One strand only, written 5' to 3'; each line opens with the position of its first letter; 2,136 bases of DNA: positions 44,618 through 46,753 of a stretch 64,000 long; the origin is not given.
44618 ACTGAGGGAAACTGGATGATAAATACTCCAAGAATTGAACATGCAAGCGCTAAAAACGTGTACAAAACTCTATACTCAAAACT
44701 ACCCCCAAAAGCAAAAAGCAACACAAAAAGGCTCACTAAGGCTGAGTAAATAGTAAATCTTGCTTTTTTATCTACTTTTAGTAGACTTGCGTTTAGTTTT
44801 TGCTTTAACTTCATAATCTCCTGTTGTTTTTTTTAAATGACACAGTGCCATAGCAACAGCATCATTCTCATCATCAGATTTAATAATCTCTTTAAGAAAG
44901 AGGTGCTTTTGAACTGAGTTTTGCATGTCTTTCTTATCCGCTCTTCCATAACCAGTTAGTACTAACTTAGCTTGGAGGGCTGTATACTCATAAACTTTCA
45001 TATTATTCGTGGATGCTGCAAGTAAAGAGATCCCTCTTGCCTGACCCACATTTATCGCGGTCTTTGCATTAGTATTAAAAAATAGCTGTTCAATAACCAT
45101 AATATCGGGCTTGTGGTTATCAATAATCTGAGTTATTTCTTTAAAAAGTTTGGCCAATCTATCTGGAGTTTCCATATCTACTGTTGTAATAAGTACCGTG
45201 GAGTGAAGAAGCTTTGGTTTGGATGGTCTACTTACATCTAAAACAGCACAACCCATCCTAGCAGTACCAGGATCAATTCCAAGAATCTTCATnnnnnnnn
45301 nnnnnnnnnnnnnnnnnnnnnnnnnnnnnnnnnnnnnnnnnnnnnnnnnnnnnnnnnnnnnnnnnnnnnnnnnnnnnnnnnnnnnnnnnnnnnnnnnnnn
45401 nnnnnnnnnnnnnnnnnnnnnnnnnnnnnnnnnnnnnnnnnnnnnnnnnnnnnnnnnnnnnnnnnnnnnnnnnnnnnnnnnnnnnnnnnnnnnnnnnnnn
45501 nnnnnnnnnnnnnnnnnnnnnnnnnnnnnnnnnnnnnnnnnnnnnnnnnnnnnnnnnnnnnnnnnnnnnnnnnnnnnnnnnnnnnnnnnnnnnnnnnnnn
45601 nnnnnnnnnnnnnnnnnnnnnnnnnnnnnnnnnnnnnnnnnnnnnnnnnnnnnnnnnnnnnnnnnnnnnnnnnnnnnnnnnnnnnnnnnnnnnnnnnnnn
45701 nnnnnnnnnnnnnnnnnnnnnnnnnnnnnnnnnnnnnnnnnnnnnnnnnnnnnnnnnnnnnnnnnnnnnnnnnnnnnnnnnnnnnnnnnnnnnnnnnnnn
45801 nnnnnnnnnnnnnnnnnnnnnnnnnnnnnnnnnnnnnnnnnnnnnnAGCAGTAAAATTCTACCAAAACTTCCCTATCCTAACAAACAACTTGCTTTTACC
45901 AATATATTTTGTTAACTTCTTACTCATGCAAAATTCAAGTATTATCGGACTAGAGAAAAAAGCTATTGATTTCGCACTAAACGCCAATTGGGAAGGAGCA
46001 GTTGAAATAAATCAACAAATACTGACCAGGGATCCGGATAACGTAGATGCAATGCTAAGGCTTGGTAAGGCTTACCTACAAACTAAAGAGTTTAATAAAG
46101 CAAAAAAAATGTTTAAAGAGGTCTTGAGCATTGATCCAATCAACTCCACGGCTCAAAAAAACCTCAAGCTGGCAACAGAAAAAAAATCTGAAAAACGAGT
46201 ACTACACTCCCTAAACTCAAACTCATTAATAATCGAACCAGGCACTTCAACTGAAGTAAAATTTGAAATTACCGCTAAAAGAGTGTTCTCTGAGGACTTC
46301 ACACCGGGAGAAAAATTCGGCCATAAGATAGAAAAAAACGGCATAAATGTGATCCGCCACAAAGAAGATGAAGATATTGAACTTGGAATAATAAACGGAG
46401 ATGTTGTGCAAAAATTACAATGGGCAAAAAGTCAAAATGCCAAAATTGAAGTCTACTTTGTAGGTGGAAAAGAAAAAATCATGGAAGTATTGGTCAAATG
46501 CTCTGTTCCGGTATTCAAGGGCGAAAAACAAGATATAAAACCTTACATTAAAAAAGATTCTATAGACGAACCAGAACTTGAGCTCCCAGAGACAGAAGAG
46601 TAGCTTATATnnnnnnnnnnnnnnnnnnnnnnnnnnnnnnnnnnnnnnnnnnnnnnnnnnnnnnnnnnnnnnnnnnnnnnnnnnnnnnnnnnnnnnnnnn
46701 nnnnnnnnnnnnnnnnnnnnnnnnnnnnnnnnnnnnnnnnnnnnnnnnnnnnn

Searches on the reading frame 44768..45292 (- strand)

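Call 88: search_protein_families(library=pfam, max_evalue=0.01, proteins=[window:44768-45292:-])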
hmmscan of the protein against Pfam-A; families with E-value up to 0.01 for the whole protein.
window:44768-45292:- (174 aa): 2 families
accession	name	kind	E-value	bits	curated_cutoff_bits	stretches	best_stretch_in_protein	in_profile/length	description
PF02075.23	RuvC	-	7.3e-38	130.2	22.2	1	3-152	1-148/148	Crossover junction endodeoxyribonuclease RuvC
PF03652.20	RuvX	-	0.0026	18.5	29.2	1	1-67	1-57/134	Holliday junction resolvase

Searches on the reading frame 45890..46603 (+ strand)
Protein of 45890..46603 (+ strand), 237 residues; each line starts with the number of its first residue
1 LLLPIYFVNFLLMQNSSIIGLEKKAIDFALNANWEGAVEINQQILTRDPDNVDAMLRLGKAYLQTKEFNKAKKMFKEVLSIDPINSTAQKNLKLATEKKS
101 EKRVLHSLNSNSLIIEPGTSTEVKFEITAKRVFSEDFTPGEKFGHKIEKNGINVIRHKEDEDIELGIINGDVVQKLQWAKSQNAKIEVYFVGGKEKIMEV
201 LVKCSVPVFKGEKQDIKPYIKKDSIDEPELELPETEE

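Call 26: search_protein_families(library=pfam, max_evalue=0.001, proteins=[window:45890-46603:+])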
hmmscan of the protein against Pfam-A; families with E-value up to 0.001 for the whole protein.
window:45890-46603:+ (237 aa): 7 families
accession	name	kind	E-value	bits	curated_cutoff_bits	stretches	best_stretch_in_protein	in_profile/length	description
PF14559.12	TPR_19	-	1.7e-09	38.3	25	1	33-85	6-58/68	Tetratricopeptide repeat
PF00515.34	TPR_1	-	9.8e-07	28.8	27.8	1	53-83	2-32/34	Tetratricopeptide repeat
PF13181.12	TPR_8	-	1.2e-06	28.6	25.7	1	53-84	2-33/34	Tetratricopeptide repeat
PF13174.12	TPR_6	-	7.4e-06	26.7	26.3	1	53-83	1-31/33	Tetratricopeptide repeat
PF07719.23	TPR_2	-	1.7e-05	25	27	1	53-83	2-32/34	Tetratricopeptide repeat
PF13431.12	TPR_17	-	0.00017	22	24.4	0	42-72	3-33/34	Tetratricopeptide repeat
PF13424.12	TPR_12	-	0.00052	20.6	30.1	1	34-82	26-75/77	Tetratricopeptide repeat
